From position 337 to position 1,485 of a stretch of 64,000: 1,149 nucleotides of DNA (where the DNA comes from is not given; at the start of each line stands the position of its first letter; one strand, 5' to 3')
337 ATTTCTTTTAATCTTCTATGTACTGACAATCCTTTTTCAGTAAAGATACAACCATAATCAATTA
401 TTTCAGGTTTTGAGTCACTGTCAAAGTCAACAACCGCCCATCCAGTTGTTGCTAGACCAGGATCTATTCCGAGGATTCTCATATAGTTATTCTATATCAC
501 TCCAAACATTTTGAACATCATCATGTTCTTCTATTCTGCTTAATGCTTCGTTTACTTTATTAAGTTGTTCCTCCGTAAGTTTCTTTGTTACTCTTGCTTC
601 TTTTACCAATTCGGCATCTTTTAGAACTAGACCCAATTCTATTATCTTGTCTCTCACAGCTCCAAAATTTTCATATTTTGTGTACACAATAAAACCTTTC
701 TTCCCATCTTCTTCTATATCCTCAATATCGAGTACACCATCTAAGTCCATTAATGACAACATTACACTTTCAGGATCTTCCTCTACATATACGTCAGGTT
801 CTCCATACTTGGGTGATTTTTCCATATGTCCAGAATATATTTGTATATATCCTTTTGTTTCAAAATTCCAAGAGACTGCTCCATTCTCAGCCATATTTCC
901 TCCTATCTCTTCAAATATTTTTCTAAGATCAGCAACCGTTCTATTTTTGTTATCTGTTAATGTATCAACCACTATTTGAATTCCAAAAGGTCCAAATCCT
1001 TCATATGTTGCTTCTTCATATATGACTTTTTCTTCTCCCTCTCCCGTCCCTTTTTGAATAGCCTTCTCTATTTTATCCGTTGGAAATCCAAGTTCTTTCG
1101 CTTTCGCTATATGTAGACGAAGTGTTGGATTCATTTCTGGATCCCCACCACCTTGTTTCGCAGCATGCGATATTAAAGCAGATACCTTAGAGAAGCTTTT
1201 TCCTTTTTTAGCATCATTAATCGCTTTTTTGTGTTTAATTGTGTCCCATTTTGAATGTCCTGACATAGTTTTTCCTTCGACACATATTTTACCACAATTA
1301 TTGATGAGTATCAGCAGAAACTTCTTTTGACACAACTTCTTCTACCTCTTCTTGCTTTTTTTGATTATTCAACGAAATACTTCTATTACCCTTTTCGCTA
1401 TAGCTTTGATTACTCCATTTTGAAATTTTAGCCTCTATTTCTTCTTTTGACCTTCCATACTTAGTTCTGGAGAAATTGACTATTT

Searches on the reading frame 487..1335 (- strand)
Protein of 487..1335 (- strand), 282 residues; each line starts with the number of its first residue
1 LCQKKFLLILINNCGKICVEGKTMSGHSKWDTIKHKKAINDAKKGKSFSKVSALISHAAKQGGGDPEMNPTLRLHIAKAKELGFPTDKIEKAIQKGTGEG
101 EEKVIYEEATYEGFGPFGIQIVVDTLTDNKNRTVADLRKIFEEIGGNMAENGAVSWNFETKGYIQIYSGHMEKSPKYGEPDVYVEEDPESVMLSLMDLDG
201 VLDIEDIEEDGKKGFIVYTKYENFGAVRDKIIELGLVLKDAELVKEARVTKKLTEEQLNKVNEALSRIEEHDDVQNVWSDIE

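Call 72: find_encoding_contigs(protein=window:487-1335:-, flank=10000, max_places=4)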
Protein window:487-1335:- (282 aa): no gene with exactly this product is on record in the collection.

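Call 85: search_protein_families(library=pfam, proteins=[window:487-1335:-], max_evalue=0.001)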
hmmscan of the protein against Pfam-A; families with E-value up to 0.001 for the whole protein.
window:487-1335:- (282 aa): 2 families
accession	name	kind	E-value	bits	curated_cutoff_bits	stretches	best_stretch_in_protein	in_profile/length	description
PF01709.26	Transcrip_reg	-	2e-41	141.8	27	1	106-280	1-159/160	TACO1/YebC second and third domain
PF20772.2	TACO1_YebC_N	-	1.1e-27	96.7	36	1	28-99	1-73/73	TACO1/YebC protein N-terminal domain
